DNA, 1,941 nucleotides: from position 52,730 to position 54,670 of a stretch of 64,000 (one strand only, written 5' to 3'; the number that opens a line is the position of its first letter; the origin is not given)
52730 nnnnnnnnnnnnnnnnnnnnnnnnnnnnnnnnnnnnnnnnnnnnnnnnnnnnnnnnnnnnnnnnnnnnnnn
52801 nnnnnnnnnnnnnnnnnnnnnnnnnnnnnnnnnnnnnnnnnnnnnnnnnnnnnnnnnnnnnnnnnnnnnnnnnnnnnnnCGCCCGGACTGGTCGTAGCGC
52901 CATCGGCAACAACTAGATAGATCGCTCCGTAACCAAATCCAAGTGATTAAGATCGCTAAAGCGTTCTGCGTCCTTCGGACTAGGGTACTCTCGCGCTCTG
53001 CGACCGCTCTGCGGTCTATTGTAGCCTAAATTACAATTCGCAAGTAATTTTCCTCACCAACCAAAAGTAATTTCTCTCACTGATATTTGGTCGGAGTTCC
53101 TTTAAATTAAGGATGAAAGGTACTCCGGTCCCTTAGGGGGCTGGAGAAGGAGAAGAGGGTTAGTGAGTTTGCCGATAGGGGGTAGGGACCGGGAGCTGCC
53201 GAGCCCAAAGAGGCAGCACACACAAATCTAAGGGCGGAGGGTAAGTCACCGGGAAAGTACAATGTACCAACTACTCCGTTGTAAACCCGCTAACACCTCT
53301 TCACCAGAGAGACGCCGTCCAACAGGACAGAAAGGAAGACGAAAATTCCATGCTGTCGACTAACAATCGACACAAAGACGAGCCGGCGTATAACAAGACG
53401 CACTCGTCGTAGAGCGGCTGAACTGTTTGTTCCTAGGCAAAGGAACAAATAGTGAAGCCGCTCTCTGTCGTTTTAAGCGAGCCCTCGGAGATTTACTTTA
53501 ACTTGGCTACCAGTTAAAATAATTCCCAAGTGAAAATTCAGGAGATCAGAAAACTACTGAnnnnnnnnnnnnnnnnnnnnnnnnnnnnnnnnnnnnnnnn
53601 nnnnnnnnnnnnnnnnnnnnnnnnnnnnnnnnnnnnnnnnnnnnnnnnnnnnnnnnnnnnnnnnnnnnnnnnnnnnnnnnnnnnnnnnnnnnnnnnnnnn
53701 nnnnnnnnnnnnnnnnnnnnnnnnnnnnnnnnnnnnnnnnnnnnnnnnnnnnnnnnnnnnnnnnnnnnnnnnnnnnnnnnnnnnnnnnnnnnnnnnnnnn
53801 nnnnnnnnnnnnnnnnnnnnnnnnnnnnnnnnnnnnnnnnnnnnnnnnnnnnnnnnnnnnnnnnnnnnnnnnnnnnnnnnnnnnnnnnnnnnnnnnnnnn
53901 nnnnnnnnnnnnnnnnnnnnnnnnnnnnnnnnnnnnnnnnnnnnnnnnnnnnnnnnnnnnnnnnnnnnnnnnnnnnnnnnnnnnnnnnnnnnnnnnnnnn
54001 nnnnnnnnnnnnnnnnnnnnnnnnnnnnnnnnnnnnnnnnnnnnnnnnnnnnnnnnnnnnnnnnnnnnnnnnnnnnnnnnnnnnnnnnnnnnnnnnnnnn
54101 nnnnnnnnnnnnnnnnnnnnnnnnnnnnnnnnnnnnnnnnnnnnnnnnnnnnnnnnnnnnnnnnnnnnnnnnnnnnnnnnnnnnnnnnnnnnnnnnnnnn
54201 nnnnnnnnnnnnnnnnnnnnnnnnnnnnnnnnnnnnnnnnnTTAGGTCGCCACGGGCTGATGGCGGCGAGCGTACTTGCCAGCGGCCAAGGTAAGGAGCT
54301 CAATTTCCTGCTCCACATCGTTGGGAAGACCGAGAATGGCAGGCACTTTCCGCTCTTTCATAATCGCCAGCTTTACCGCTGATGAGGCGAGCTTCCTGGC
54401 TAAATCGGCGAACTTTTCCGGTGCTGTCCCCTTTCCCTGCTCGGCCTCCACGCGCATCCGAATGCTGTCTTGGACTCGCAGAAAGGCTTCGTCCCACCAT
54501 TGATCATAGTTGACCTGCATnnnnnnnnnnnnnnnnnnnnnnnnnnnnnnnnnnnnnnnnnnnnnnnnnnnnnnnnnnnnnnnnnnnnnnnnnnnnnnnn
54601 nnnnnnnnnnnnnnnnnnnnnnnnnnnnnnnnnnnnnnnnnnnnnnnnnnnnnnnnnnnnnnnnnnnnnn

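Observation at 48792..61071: Two ~93-nt direct copies of a two-helix structured element (R2) 12 kb apart, with substitutions confined to unpaired regions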

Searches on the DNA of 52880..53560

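Call 87: search_rna_families(source=window, start=52880, end=53560, threshold=evalue, max_evalue=10)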
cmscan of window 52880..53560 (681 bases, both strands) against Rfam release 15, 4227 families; matches with E-value up to 10: 2.
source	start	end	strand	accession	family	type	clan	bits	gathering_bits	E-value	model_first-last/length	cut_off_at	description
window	53060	53212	-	RF01956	NEAT1_2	Gene; lncRNA;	-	13.4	60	3.1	1-116/116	no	Nuclear enriched abundant transcript 1 conserved region 2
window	53058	53150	+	RF02125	JPX_2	Gene; lncRNA;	-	12.7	48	8.4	1-69/69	no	JPX transcript, XIST activator conserved region 2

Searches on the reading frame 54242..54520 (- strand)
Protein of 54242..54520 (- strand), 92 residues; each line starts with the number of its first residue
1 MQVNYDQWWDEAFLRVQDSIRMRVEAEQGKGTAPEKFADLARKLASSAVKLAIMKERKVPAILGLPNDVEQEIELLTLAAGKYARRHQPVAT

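Call 78: search_protein_families(library=pfam, proteins=[window:54242-54520:-], max_evalue=0.01)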
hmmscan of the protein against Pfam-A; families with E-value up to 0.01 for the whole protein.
window:54242-54520:- (92 aa): 0 families
